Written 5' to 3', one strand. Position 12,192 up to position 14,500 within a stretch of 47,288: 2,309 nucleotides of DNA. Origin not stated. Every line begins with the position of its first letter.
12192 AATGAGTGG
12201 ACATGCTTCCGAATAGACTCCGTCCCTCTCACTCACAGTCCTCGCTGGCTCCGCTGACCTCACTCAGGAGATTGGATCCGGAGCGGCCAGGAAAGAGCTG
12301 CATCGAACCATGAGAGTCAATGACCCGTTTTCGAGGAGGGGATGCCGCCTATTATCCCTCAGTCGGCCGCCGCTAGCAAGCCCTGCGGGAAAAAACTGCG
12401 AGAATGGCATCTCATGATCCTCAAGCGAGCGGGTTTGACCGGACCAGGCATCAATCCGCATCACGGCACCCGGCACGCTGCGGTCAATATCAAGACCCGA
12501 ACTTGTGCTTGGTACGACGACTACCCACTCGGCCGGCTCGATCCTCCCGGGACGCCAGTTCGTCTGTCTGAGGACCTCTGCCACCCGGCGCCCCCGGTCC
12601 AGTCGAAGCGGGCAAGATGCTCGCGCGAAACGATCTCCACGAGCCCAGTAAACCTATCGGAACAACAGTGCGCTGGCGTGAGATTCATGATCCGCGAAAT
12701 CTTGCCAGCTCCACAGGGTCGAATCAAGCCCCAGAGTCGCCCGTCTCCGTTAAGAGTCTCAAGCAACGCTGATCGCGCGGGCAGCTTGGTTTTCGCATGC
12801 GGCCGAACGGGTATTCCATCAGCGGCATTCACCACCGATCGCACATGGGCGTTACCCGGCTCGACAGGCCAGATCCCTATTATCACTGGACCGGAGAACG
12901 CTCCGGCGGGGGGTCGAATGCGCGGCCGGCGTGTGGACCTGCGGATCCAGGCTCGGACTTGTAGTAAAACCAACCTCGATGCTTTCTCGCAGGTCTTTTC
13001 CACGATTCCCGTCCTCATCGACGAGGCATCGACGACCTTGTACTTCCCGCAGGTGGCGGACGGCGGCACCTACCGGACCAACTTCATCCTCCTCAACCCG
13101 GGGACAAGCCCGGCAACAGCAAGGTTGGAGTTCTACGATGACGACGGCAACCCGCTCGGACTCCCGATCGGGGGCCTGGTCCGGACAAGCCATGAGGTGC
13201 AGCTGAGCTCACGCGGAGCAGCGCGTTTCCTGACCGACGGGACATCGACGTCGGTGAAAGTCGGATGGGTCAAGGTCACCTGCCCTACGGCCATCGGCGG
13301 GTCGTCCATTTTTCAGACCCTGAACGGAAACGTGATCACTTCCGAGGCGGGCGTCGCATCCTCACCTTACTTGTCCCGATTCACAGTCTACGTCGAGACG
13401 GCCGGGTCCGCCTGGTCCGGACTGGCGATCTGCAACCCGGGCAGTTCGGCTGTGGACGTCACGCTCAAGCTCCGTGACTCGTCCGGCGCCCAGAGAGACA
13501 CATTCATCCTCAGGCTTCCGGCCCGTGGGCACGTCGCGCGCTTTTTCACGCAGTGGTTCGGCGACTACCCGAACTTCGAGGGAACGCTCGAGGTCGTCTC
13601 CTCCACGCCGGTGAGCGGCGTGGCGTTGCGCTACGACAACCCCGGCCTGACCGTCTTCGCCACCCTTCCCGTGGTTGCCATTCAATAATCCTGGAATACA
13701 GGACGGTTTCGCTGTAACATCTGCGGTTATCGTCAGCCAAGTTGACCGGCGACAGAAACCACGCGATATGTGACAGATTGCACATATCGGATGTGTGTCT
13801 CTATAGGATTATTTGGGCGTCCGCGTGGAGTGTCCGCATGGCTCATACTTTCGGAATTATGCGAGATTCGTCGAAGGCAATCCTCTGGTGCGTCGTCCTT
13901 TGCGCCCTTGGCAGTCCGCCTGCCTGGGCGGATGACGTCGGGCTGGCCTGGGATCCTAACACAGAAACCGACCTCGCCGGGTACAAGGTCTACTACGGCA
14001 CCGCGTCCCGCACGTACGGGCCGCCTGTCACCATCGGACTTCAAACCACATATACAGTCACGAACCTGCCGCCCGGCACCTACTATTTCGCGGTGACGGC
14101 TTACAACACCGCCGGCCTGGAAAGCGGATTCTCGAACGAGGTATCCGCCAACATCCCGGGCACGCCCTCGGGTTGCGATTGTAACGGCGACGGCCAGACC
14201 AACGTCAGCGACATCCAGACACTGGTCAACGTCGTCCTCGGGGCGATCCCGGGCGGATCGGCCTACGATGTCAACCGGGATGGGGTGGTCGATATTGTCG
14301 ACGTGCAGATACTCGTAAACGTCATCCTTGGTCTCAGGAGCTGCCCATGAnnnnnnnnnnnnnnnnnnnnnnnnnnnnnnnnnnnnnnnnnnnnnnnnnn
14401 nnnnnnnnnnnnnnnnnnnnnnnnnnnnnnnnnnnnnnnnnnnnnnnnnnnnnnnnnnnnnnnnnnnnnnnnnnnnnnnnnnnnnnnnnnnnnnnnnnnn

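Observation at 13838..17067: Translationally coupled dockerin and cohesin genes with no catalytic partner, beside a glycan locus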

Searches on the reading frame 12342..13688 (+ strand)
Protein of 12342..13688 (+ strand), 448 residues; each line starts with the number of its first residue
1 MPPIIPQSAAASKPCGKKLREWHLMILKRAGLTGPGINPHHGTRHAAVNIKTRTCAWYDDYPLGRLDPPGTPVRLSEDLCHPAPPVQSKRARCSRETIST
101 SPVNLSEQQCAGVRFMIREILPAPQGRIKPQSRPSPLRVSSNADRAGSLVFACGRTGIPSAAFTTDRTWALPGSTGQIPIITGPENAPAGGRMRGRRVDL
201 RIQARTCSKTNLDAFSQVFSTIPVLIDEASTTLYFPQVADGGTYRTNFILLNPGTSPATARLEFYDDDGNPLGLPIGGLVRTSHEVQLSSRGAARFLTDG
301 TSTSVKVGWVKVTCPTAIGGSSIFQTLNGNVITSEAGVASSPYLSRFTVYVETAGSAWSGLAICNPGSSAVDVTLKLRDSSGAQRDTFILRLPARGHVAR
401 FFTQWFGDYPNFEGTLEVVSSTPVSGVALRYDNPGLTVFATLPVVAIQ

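Call 3: search_protein_families(library=pfam, proteins=[window:12342-13688:+], max_evalue=1)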
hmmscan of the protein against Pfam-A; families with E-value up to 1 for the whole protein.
window:12342-13688:+ (448 aa): 1 family
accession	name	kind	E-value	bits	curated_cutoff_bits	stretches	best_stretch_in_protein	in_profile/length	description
PF18986.5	DUF5719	-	0.0015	18.2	26.2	1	229-270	49-90/319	Family of unknown function (DUF5719)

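Call 4: search_protein_families(library=ncbifam, proteins=[window:12342-13688:+], max_evalue=1)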
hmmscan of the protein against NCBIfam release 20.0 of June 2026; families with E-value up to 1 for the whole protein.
window:12342-13688:+ (448 aa): 0 families

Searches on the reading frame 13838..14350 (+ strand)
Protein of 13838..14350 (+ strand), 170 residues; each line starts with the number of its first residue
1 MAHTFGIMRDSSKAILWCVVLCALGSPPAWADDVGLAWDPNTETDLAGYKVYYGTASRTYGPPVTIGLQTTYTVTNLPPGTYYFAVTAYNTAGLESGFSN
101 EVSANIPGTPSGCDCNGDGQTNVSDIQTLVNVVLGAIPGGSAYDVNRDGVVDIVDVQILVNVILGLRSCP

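Call 3: search_protein_families(library=pfam, proteins=[window:13838-14350:+], max_evalue=1)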
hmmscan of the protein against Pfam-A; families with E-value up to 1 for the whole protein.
window:13838-14350:+ (170 aa): 11 families
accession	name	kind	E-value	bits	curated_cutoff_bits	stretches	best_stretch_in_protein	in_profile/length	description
PF00041.27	fn3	-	1.8e-08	34.9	25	1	31-103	13-82/84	Fibronectin type III domain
PF00404.24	Dockerin_1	-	7.7e-08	32.9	22.9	1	114-163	3-56/57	Dockerin type I domain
PF07495.19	Y_Y_Y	-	0.0018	18.6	26.6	1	65-95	23-53/65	Y_Y_Y domain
PF16656.11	Pur_ac_phosph_N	-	0.052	14.6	30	1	34-97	15-84/93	Purple acid Phosphatase, N-terminal domain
PF16405.10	DUF5013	-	0.053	14.1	28.5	1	71-97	65-91/149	Domain of unknown function (DUF5013)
PF24421.1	Ig_J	-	0.074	13.6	29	1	69-94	65-90/104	Tip attachment protein J, Ig-like domain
PF25059.1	FN3_DSCAM-DSCAML_C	-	0.085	13.6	39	1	68-95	43-71/89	DSCAM/DSCAML C-terminal Fn3-like domain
PF16389.11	DUF4998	-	0.15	12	29.1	1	36-106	37-109/199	Domain of unknown function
PF07353.17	Uroplakin_II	-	0.18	11.6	20.4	1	65-90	92-117/179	Uroplakin II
PF00036.39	EF-hand_1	-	0.32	11.1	25.4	0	142-156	8-22/29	EF hand domain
PF13202.12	EF-hand_5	-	0.33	11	25.9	0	142-152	7-17/25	EF hand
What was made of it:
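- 13838..14350 (+): P1, the small secreted adaptor (170 aa). Signal peptide (A-W-A|DD), then Fn3 'head' (aa ~31-103, nt ~13928-14146), then dockerin (aa 113-166, nt 14174-14335). The dockerin is bracketed by invariant Cys113 and Cys169. Dockerin_1 32.9 bits against cut-off 22.9 (call 3).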

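Call 4: search_protein_families(library=ncbifam, proteins=[window:13838-14350:+], max_evalue=1)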
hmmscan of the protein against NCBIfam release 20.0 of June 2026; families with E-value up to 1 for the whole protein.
window:13838-14350:+ (170 aa): 2 families
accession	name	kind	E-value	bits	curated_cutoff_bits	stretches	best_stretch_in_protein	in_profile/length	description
NF038127.1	FDP_fam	subfamily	0.00027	21.4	29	1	59-123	78-138/150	DVUA0089 family protein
NF049990.1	CellobisidaseCelK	equivalog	0.019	13.2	1700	1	113-165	830-884/889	cellulose 1,4-beta-cellobiosidase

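Call 15: find_homologous_proteins(query=window:13838-14350:+, max_evalue=0.001)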
Query window:13838-14350:+ (170 aa): 1689 proteins with E <= 0.001 among 1736 candidates; the best 120 are listed.
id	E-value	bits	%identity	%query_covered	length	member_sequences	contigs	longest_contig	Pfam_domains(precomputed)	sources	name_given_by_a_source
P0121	5.3e-110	383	100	100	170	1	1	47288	PF00404.25,PF00041.28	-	-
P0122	2.5e-94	332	86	100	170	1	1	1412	PF00404.25,PF00041.28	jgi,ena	jgi:hypothetical protein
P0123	3.4e-68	247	71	95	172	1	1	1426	PF00404.25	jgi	-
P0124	3.4e-67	244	72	92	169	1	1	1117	PF00404.25,PF00041.28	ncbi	-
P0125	1.2e-62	229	61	100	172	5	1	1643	PF00404.25,PF00041.28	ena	-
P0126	3.7e-62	227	64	92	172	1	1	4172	PF00404.25,PF00041.28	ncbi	-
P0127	6.0e-61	223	62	96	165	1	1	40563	PF00404.25,PF00041.28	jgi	jgi:hypothetical protein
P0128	1.2e-60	222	68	82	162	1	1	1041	PF00404.25,PF00041.28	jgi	-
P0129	1.7e-60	222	60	100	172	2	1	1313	PF00404.25,PF00041.28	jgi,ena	-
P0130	3.8e-60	221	63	92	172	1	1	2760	PF00404.25,PF00041.28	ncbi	-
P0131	1.1e-59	219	63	92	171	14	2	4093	PF00404.25,PF00041.28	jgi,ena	-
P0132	1.2e-59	219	63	99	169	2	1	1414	PF00404.25,PF00041.28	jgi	jgi:fibronectin type 3 domain-containing protein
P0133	2.0e-59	218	62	100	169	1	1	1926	PF00404.25,PF00041.28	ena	-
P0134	2.6e-59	218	59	100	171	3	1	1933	PF00404.25,PF00041.28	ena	-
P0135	3.0e-59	218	62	92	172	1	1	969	PF00404.25,PF00041.28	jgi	jgi:hypothetical protein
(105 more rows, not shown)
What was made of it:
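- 13838..14350 (+): 1689 relatives at E<=1e-3 (call 15).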

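Call 31: find_related_loci(query=A2, collection=genome_contigs, flank=6000)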
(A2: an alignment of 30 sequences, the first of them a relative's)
Query A2 (170 aa) in genome_contigs; peptide patterns used: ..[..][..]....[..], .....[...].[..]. (x = any residue, [..] = any of these).
599 stretches matched a pattern (row limit reached: there are more); 533 encode a relative of the query (tblastn E <= 1e-3); the best 80 are kept; 80 distinct loci.
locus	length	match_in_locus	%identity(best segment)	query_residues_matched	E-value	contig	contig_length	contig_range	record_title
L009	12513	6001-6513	56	1-170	5e-57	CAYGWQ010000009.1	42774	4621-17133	MAG TPA_asm: uncultured Acidobacteriota bacterium isolate ERP119294_co3_343 genome assembly, contig: NODE_295_length_427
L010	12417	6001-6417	69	33-170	9e-56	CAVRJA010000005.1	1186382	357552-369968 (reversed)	MAG: uncultured Acidobacteriota bacterium isolate MFD05942.bin.2.7 genome assembly, contig: contig_24063, whole genome s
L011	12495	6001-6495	58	5-170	2e-54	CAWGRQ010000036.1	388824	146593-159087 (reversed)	MAG: Terriglobia bacterium isolate MFD05942.bin.2.344 genome assembly, contig: contig_51342, whole genome shotgun sequen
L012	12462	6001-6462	59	16-170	1e-54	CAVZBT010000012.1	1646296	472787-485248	MAG: uncultured Acidobacteriota bacterium isolate MFD00905.bin.2.153 genome assembly, contig: contig_4865, whole genome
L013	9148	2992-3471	56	13-170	5e-54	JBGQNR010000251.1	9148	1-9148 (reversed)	MAG: Acidobacteriota bacterium isolate OBJ2_061818_130_43 k141_1510931_length_9148_cov_11.0000, whole genome shotgun seq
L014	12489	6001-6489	58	9-170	1e-53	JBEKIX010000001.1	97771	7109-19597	MAG: Acidobacteriota bacterium isolate SPRUCE 30 SPRUCE_30_1, whole genome shotgun sequence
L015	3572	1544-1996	57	20-169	5e-51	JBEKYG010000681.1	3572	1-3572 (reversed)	MAG: Acidobacteriota bacterium isolate SPRUCE 66 SPRUCE_66_681, whole genome shotgun sequence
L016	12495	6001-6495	53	3-170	6e-51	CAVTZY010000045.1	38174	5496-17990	MAG: Terriglobia bacterium isolate MFD04408.bin.2.106 genome assembly, contig: contig_55487, whole genome shotgun sequen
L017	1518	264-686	57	29-170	7e-50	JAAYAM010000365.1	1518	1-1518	MAG: Acidobacteria bacterium isolate AS06rmzACSIP_132 687376_AS06, whole genome shotgun sequence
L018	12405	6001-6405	59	36-169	6e-48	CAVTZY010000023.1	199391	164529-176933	MAG: Terriglobia bacterium isolate MFD04408.bin.2.106 genome assembly, contig: contig_36472, whole genome shotgun sequen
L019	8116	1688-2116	55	28-170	7e-48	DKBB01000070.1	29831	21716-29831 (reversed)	MAG TPA_asm: Acidobacteria bacterium UBA6911 UBA6911_contig_31, whole genome shotgun sequence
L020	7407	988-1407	51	31-170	8e-40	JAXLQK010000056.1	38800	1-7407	MAG: Terriglobia bacterium isolate STL-ACI1 C4.172.fa-56, whole genome shotgun sequence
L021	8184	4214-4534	60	8-111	1e-33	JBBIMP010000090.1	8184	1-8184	MAG: Acidobacteriota bacterium isolate RSS170216_bin_235 NODE_7220_length_8184_cov_14.759749, whole genome shotgun seque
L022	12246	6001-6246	65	30-111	9e-32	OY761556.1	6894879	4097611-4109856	MAG: Acidobacteriota bacterium isolate 5ca539cc-3996-4499-a76f-7ad0c810d377 genome assembly, chromosome: 1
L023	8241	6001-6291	63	20-110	1e-31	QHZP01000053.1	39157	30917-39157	MAG: Acidobacteria bacterium isolate gp11 AA58 14_1009_16_40cm_scaffold_11087_curated, whole genome shotgun sequence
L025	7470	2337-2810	41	7-163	5e-31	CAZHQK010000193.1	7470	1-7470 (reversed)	MAG TPA_asm: uncultured Acidobacteriota bacterium isolate SRP231805_co4_31 genome assembly, contig: k141_192409, whole g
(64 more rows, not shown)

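Call 73: search_protein_families(library=pfam, proteins=[L014:1480-5823:+, L025:2337-4472:+, L014:6693-8360:+], max_evalue=0.001)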
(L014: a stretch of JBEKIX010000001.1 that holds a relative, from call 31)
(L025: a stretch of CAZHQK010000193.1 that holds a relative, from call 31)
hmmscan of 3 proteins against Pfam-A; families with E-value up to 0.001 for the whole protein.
L014:1480-5823:+ (1447 aa): 4 families
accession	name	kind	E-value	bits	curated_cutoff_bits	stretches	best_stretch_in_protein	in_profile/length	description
PF00932.25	LTD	-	1e-08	35.9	34.3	1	435-539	4-107/109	Lamin Tail Domain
PF13229.12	Beta_helix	-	1.2e-08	35.1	25.9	1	716-856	12-156/158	Right handed beta helix region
PF04151.21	PPC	-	0.0002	22.6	25.9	1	605-673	1-67/70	Bacterial pre-peptidase C-terminal domain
PF05048.19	NosD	-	0.00024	21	23.6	1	767-863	33-129/212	Periplasmic copper-binding protein (NosD)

L025:2337-4472:+ (711 aa): 5 families
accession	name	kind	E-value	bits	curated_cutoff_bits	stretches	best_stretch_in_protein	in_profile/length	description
PF00041.27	fn3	-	2.1e-13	50.7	25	2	28-106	10-82/84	Fibronectin type III domain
PF16656.11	Pur_ac_phosph_N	-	1.9e-10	41.6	30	1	177-257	7-93/93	Purple acid Phosphatase, N-terminal domain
PF00404.24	Dockerin_1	-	1.7e-08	34.9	22.9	1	109-155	3-53/57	Dockerin type I domain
PF18986.5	DUF5719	-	4.1e-06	26.6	26.2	1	621-669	67-117/319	Family of unknown function (DUF5719)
PF25059.1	FN3_DSCAM-DSCAML_C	-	0.0004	21.1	39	0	220-256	44-80/89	DSCAM/DSCAML C-terminal Fn3-like domain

L014:6693-8360:+ (555 aa): 1 family
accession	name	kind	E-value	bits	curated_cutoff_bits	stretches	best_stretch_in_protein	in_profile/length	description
PF18986.5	DUF5719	-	2.2e-07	30.7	26.2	0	133-286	175-313/319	Family of unknown function (DUF5719)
